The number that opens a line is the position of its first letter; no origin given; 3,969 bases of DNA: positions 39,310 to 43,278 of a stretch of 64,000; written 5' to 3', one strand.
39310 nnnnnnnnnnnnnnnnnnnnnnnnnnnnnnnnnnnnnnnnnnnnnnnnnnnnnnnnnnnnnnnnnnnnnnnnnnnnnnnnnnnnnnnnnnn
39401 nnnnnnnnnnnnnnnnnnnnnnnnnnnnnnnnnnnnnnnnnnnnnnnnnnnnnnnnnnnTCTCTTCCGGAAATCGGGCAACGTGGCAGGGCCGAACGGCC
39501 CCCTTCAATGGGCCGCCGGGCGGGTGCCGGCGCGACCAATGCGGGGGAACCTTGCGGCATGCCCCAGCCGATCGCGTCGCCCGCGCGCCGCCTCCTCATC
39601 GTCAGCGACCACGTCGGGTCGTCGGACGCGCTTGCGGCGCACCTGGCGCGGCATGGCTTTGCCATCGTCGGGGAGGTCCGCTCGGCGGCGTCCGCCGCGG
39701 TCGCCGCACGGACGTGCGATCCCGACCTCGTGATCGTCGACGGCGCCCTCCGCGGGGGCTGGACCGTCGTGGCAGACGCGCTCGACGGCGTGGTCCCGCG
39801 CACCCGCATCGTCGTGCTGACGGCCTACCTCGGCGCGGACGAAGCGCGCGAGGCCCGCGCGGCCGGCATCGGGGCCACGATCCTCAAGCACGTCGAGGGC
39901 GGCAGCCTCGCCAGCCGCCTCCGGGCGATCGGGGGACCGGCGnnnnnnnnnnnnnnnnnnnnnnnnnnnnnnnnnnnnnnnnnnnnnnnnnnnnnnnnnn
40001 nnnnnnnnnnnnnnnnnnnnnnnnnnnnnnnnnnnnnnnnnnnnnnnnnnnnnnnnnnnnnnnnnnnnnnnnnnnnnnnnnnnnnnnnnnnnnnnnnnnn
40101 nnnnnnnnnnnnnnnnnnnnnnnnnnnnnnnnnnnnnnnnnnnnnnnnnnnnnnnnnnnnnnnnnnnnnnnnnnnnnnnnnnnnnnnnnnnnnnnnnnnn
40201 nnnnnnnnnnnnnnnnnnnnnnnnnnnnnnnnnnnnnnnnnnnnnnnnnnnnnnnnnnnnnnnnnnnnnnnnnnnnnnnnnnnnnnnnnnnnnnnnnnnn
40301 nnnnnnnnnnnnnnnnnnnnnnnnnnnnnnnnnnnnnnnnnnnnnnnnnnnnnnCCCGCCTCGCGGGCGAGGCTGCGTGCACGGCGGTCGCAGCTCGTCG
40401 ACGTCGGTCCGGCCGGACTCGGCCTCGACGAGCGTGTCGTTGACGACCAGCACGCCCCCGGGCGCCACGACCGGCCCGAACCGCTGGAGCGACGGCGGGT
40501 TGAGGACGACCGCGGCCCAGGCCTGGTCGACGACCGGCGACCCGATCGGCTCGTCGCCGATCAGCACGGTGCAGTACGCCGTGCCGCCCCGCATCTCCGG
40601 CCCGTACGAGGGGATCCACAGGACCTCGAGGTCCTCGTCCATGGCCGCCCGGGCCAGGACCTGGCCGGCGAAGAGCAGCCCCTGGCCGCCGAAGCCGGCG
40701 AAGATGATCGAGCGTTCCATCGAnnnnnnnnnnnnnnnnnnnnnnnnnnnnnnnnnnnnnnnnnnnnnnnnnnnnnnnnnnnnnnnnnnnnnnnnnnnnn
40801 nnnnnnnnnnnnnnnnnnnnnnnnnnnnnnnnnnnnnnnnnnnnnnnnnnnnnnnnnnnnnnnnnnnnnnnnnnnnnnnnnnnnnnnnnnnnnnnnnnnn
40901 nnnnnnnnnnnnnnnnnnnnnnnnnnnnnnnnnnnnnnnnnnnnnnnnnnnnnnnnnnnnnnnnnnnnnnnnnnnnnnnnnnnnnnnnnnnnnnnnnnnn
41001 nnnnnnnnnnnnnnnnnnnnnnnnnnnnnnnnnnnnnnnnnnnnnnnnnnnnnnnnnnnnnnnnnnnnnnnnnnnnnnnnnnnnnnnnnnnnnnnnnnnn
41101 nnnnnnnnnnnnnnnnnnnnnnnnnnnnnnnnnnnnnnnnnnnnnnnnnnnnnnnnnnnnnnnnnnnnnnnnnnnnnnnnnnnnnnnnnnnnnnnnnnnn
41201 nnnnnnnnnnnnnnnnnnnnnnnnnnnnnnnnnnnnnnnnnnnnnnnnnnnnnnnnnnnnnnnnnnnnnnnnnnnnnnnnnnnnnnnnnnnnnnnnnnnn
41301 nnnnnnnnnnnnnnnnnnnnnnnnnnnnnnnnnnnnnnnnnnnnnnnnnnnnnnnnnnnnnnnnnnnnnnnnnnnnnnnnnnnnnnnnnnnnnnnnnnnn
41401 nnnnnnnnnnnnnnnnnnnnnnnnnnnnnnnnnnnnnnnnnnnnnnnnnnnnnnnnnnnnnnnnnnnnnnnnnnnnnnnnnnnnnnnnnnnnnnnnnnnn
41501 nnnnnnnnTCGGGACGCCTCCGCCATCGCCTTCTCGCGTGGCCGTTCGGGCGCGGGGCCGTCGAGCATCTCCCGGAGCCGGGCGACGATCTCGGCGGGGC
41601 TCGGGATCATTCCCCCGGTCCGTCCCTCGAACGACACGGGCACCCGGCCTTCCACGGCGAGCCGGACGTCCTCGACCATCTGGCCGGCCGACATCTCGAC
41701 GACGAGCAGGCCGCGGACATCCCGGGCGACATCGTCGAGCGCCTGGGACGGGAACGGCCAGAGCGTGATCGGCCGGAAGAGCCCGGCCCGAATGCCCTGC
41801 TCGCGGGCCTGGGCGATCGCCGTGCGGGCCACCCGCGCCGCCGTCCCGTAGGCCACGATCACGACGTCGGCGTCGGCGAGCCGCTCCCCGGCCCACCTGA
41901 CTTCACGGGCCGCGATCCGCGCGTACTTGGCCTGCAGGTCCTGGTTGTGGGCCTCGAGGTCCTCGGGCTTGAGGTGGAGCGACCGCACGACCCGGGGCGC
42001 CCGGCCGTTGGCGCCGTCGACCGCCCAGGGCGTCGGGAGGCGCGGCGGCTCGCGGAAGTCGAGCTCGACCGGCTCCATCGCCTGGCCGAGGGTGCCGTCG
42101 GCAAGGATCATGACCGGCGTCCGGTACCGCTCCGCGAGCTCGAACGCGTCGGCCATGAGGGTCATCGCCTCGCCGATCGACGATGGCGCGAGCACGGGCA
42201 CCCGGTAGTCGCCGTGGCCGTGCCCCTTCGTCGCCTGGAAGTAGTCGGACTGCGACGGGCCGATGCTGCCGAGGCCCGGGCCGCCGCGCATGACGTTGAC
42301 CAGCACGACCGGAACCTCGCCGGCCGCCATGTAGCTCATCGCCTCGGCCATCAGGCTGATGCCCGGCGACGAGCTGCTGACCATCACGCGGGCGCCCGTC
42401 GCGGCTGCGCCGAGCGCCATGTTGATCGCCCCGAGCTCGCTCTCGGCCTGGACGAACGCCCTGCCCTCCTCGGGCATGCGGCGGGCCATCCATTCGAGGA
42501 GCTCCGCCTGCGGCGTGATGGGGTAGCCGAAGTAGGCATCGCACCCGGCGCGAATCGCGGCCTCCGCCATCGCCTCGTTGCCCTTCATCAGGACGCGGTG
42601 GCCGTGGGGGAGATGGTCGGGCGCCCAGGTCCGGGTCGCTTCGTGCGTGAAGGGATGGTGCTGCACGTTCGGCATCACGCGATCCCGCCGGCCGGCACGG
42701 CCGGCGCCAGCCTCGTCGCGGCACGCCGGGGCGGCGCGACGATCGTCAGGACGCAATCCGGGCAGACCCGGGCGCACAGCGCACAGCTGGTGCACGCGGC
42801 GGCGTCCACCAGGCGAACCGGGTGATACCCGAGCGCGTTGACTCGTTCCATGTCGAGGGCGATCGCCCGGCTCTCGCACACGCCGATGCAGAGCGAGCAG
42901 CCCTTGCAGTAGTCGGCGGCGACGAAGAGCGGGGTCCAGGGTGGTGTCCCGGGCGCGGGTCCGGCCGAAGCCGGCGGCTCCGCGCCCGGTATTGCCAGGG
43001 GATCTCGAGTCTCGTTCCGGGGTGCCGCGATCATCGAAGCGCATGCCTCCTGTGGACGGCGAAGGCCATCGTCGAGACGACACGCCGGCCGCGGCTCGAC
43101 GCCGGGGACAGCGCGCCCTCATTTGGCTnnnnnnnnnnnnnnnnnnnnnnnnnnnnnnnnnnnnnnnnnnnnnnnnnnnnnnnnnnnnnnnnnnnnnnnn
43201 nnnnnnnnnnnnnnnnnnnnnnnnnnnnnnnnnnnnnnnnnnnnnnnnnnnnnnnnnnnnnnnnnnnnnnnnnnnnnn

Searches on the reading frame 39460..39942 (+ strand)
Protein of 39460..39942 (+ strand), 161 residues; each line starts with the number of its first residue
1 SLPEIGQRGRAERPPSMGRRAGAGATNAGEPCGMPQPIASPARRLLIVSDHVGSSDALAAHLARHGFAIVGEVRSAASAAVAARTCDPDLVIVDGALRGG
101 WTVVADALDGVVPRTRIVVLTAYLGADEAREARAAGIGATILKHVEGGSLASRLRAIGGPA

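Call 7: search_protein_families(library=pfam, proteins=[window:39460-39942:+], max_evalue=0.0001)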
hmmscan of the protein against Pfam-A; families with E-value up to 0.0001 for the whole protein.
window:39460-39942:+ (161 aa): 1 family
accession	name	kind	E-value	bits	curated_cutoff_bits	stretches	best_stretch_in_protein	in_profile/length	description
PF00072.30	Response_reg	-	1.8e-08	35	30.2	1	46-154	2-110/111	Response regulator receiver domain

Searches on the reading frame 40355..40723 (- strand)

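Call 7: search_protein_families(library=pfam, proteins=[window:40355-40723:-], max_evalue=0.0001)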
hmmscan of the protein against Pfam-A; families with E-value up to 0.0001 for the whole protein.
window:40355-40723:- (123 aa): 1 family
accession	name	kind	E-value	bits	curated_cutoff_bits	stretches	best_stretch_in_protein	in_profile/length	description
PF01558.24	POR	-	8e-24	85.2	27.4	1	12-104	1-94/173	Pyruvate ferredoxin/flavodoxin oxidoreductase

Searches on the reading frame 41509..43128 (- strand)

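Call 7: search_protein_families(library=pfam, proteins=[window:41509-43128:-], max_evalue=0.0001)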
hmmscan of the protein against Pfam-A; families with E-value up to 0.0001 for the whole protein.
window:41509-43128:- (540 aa): 4 families
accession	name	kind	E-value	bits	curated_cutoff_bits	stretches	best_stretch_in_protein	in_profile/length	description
PF01855.24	POR_N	-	2.6e-50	171.8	27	1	189-357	1-168/231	Pyruvate flavodoxin/ferredoxin oxidoreductase, thiamine diP-bdg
PF17147.9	PFOR_II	-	5.1e-25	88.2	27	1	420-514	1-102/102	Pyruvate:ferredoxin oxidoreductase core domain II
PF02780.25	Transketolase_C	-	2.7e-07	31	25.9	1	419-478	9-68/124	Transketolase, C-terminal domain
PF02776.23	TPP_enzyme_N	-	5.3e-07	29.9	26.8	1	181-277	1-96/119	Thiamine pyrophosphate enzyme, N-terminal TPP binding domain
